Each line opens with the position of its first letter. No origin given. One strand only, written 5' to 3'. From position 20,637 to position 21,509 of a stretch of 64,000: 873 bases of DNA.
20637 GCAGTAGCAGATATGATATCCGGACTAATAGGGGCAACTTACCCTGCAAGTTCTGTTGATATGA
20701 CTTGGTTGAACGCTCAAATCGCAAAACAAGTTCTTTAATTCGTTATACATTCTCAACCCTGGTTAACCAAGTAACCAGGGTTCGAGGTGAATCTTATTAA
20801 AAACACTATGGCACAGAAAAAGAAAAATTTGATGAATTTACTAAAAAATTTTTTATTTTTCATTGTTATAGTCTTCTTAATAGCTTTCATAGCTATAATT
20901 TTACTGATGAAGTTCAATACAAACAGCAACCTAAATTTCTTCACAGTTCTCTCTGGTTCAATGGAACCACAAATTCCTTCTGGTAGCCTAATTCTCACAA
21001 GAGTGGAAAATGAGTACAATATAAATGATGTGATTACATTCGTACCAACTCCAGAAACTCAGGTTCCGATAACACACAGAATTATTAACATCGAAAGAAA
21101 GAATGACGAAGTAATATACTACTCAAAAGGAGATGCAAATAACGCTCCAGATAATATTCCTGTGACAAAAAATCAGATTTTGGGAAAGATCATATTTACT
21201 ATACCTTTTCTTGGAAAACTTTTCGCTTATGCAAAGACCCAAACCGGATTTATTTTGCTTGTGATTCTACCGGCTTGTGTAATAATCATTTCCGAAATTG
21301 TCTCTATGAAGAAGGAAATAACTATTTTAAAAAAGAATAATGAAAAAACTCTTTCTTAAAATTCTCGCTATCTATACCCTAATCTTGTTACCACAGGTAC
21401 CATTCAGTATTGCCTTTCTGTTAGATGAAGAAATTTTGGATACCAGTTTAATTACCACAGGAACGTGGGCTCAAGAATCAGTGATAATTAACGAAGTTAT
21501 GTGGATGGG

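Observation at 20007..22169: SipW (archaeal-type signal peptidase) cassette with two flanking SipW-cognate secreted proteins in a small-genome bacterium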

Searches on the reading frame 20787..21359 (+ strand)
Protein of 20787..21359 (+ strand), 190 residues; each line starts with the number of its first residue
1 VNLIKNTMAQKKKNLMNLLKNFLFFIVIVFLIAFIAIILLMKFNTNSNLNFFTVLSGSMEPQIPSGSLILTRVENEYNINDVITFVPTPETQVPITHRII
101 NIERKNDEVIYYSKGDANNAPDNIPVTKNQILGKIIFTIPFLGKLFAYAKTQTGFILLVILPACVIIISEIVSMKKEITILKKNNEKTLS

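Call 3: search_protein_families(library=pfam, proteins=[window:20787-21359:+], max_evalue=1)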
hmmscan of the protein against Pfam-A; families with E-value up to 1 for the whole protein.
window:20787-21359:+ (190 aa): 6 families
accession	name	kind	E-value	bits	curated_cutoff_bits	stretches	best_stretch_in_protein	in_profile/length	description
PF10502.14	Peptidase_S26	-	0.00038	20.9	22.9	1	31-101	5-79/168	Signal peptidase, peptidase S26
PF00717.28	Peptidase_S24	-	0.0041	17.3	23.3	1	44-135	30-115/116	Peptidase S24-like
PF00335.26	Tetraspanin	-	0.024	14.7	32.1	1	17-50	74-107/225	Tetraspanin family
PF13800.11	Sigma_reg_N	-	0.12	13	26.3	1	16-66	10-61/91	Sigma factor regulator N-terminal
PF06525.17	SoxE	-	0.22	11.4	21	1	37-99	17-78/149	Sulfocyanin (SoxE) domain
PF00122.25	E1-E2_ATPase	-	0.87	9.5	28.1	1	7-57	107-157/181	E1-E2 ATPase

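Call 4: search_protein_families(library=ncbifam, proteins=[window:20787-21359:+], max_evalue=1)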
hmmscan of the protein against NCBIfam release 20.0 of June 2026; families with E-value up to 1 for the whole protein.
window:20787-21359:+ (190 aa): 5 families
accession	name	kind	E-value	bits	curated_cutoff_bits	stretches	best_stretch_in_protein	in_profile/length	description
NF046067.1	SigPepSipWBacil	equivalog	4.3e-33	114.5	190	1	17-186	2-177/189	signal peptidase I SipW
TIGR02228.1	sigpep_I_arch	equivalog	9.5e-32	110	51.85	1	19-171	3-155/158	signal peptidase I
TIGR02227.1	sigpep_I_bact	equivalog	3.1e-06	27.1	47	1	32-103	3-78/162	signal peptidase I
NF045848.1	MMCAP2_0566_fam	domain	0.00062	19.1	90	2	130-188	34-91/322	MMCAP2_0566 family conjugal transfer protein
NF003272.0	PRK04257.1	equivalog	0.0083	16.8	92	1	85-114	48-77/79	hypothetical protein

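Call 10: find_encoding_contigs(protein=window:20787-21359:+, flank=6000, max_places=6)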
Protein window:20787-21359:+ (190 aa): no gene with exactly this product is on record in the collection.

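Call 33: search_solved_structures(query=window:20787-21359:+, max_evalue=1, show_alignments=2)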
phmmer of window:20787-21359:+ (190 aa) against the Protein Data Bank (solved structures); distinct sequences matched with E-value up to 1: 3.
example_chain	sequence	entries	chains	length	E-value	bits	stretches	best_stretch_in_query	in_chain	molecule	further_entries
7p2p_A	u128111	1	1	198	2.2e-09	40.8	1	20-124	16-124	Signal peptidase complex catalytic subunit SEC11A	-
9rjb_A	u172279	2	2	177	4.3e-09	39.8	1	20-124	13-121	Signal peptidase complex catalytic subunit SEC11A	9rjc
7p2q_A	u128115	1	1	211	1.9e-08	37.7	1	13-146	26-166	Signal peptidase complex catalytic subunit SEC11C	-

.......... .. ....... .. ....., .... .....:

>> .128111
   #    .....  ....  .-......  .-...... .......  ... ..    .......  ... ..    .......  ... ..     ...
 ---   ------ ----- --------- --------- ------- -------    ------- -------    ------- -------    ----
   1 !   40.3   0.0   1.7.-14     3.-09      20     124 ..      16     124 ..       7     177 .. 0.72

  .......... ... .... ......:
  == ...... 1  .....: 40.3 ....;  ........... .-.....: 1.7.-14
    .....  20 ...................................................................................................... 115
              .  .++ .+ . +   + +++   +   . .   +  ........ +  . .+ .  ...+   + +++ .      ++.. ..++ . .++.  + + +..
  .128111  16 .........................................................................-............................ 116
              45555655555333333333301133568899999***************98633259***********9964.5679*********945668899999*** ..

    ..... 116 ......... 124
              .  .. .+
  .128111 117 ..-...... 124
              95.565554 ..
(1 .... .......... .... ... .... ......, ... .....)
